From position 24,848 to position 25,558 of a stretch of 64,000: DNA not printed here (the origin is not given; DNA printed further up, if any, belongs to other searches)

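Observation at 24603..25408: SiaC-like DUF1987 gene paired with a bacilliredoxin (YphP/BrxA-like CGC) gene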

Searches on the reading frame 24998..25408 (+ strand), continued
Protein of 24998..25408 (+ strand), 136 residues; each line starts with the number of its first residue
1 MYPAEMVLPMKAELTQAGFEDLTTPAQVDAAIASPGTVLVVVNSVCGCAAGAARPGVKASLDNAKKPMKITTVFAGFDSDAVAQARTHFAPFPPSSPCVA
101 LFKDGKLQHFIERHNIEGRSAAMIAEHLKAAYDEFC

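Call 61: find_encoding_contigs(protein=P0011, flank=5000, max_places=3)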
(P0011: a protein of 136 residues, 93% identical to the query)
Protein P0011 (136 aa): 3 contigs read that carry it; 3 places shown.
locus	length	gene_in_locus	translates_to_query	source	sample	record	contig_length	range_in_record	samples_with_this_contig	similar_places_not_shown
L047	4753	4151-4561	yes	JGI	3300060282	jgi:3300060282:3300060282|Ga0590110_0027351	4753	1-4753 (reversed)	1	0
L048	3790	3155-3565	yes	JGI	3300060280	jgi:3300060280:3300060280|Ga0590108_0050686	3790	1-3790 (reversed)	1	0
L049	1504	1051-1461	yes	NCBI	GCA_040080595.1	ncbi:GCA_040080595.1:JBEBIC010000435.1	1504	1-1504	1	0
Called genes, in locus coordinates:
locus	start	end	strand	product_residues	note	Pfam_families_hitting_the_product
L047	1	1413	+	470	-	?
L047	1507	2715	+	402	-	PF02441:Flavoprotein, PF04127:DFP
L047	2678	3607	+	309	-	PF16119:DUF4835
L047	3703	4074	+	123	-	PF09345:SiaC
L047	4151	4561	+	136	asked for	PF06491:Disulph_isomer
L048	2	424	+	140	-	?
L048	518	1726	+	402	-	PF02441:Flavoprotein, PF04127:DFP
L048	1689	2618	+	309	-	PF16119:DUF4835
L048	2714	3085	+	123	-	PF09345:SiaC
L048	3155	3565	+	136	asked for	PF06491:Disulph_isomer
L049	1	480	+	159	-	PF16119:DUF4835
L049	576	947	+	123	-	PF09345:SiaC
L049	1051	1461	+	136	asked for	PF06491:Disulph_isomer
